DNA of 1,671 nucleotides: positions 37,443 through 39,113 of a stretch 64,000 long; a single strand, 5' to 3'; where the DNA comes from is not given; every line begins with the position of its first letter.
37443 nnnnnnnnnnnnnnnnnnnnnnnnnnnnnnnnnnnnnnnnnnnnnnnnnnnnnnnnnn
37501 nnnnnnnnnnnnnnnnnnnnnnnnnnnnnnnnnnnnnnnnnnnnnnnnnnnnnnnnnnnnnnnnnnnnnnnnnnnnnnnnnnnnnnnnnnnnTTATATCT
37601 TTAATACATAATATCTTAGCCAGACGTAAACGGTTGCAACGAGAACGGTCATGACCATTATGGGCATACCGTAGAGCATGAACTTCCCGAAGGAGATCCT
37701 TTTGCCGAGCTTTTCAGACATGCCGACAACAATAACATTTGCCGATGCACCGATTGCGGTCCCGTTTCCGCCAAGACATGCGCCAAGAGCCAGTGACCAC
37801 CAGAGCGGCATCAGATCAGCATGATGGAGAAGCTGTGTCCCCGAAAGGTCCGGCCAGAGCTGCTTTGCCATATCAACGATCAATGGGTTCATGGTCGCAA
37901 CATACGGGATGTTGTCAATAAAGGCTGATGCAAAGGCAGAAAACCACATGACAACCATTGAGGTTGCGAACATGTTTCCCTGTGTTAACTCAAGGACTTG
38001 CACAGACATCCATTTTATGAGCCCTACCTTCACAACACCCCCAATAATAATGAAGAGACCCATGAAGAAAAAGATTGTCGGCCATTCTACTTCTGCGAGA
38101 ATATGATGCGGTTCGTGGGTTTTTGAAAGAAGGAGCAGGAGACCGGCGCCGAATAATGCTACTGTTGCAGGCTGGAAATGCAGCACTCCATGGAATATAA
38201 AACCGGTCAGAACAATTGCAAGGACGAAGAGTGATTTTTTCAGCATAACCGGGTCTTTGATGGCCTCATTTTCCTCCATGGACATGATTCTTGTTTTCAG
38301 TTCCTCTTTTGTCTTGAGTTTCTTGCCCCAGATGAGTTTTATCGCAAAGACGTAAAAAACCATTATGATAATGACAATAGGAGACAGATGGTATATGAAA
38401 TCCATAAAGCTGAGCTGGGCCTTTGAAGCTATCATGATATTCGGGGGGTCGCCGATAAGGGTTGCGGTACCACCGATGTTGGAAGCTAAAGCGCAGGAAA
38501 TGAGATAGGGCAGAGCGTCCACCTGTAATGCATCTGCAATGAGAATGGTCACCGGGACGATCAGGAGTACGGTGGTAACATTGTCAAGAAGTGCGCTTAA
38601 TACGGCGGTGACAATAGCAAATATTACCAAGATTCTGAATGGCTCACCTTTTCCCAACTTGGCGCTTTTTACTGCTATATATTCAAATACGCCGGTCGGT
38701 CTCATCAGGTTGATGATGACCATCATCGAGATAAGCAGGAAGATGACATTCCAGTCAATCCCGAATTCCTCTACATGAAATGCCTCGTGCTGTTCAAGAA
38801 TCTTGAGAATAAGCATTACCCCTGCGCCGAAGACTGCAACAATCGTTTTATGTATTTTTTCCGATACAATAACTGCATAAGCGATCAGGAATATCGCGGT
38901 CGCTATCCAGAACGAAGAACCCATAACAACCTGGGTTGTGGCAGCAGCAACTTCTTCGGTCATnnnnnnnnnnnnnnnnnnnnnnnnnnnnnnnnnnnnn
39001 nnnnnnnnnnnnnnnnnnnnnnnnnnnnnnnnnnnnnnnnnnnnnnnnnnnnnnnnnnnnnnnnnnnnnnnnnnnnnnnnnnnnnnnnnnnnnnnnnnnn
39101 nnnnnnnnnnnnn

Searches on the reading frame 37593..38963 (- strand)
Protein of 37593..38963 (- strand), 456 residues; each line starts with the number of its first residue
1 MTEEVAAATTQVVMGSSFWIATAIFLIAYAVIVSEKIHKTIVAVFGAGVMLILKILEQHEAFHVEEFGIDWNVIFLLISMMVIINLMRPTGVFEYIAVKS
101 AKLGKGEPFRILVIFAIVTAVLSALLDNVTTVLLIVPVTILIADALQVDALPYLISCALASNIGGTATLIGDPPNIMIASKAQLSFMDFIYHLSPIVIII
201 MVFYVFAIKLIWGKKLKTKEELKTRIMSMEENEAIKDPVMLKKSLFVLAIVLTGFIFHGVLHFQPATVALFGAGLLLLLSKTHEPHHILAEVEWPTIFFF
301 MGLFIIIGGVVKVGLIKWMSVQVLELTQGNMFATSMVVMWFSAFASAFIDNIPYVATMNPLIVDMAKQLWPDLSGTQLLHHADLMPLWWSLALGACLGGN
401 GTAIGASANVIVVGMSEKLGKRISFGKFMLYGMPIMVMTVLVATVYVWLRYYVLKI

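Call 21: search_protein_families(library=pfam, proteins=[window:37593-38963:-])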
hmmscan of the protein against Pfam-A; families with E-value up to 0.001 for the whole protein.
window:37593-38963:- (456 aa): 4 families
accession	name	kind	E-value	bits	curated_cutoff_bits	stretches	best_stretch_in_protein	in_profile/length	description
PF03600.22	CitMHS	-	1.7e-90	303.9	31.9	1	29-394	1-336/336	Citrate transporter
PF02040.21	ArsB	-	4.5e-22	79.4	22.2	1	21-449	2-423/423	Arsenical pump membrane protein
PF00939.25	Na_sulph_symp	-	3.6e-16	59.7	27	2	29-214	283-467/472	Sodium:sulfate symporter transmembrane region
PF06450.18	NhaB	-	3.5e-07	29.9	27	1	156-278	208-333/515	Bacterial Na+/H+ antiporter B (NhaB)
